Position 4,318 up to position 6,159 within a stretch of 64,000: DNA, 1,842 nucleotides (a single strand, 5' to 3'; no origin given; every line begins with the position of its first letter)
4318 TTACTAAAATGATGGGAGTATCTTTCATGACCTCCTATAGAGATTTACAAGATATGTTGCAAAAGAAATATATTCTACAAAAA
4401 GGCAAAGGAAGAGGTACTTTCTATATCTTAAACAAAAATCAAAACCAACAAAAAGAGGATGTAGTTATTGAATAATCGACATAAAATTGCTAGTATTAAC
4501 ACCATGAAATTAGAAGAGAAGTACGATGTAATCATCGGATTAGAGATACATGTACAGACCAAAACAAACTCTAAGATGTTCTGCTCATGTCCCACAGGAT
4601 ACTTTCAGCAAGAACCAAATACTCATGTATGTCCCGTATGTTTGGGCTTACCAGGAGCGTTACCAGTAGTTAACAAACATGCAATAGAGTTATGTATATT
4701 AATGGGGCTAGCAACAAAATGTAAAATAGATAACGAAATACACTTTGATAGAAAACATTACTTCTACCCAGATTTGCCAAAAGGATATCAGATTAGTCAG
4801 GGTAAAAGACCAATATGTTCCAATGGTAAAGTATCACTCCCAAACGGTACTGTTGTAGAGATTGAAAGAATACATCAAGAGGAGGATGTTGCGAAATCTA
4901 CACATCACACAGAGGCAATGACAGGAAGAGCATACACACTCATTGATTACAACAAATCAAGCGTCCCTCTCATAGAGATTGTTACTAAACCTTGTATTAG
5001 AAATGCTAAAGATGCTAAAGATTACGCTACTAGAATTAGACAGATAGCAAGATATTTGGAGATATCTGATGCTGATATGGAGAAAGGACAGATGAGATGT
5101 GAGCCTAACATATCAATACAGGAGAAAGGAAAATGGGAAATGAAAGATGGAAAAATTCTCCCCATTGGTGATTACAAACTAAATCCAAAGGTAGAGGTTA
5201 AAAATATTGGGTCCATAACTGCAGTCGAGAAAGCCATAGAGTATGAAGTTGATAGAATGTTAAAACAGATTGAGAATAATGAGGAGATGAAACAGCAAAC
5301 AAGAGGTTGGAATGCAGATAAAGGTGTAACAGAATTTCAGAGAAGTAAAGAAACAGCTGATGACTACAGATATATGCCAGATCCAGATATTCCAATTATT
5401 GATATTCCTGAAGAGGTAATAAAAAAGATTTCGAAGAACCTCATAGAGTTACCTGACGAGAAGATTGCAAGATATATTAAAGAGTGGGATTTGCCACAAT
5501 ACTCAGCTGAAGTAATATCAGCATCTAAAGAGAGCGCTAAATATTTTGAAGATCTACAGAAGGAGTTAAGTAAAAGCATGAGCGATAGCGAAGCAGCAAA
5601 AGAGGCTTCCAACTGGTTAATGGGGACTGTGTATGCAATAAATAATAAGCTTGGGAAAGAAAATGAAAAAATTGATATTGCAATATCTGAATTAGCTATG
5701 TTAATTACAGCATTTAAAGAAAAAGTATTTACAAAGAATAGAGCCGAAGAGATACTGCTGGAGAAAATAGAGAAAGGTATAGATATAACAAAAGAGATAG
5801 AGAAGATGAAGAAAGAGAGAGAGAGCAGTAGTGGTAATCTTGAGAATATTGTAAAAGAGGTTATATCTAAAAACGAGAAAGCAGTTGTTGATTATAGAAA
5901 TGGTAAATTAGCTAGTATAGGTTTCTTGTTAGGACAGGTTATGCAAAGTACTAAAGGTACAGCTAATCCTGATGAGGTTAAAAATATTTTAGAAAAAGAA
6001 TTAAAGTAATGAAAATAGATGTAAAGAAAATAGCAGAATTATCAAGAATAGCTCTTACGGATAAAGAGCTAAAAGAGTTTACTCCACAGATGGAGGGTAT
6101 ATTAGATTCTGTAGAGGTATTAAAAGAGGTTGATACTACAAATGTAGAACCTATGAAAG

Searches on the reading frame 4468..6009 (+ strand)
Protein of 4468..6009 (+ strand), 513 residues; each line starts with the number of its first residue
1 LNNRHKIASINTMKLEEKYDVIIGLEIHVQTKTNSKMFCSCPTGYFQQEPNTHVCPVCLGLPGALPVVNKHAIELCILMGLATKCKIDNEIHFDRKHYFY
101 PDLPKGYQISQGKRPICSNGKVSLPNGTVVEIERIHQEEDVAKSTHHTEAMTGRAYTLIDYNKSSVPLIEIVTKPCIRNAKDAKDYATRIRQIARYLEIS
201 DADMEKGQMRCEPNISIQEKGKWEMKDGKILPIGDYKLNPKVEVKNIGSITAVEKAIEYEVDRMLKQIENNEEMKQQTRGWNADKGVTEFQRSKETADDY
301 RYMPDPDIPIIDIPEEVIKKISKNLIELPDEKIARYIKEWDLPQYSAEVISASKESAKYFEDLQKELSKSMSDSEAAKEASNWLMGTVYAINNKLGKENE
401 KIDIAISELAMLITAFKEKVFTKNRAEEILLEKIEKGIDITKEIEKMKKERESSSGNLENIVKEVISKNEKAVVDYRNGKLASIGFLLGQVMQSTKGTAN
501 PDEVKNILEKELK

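Call 47: search_protein_families(library=ncbifam, proteins=[window:4468-6009:+], max_evalue=1e-20)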
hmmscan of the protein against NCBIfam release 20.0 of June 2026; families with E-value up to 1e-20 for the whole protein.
window:4468-6009:+ (513 aa): 9 families
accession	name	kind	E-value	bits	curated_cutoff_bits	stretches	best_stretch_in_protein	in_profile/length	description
NF004012.0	PRK05477.1-2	equivalog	1.9e-167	557.9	338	1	17-513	2-479/481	Asp-tRNA(Asn)/Glu-tRNA(Gln) amidotransferase subunit GatB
NF004014.0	PRK05477.1-4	equivalog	7.4e-149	496.5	414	1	18-512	2-474/475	Asp-tRNA(Asn)/Glu-tRNA(Gln) amidotransferase subunit GatB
TIGR00133.1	gatB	equivalog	5.1e-147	490.3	314.8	1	18-512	3-480/481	Asp-tRNA(Asn)/Glu-tRNA(Gln) amidotransferase subunit GatB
NF004015.0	PRK05477.1-5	equivalog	3.5e-132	441.5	628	1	16-512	12-486/488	Asp-tRNA(Asn)/Glu-tRNA(Gln) amidotransferase subunit GatB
NF004011.1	PRK05477.1-1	equivalog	1.2e-122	410.1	680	1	19-513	3-474/475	Asp-tRNA(Asn)/Glu-tRNA(Gln) amidotransferase subunit GatB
NF004013.0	PRK05477.1-3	equivalog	1.8e-121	406.1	653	1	16-512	14-499/501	Asp-tRNA(Asn)/Glu-tRNA(Gln) amidotransferase subunit GatB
NF003107.0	PRK04028.1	equivalog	7.6e-42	143.5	456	0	255-513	387-625/630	Glu-tRNA(Gln) amidotransferase subunit GatE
TIGR00134.1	gatE_arch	equivalog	3.7e-32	111.4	319.55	0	284-513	406-619/622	Glu-tRNA(Gln) amidotransferase subunit GatE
NF011291.0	PRK14703.1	equivalog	4.3e-23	81.5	681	1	323-513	590-768/769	glutamine--tRNA ligase/YqeY domain fusion protein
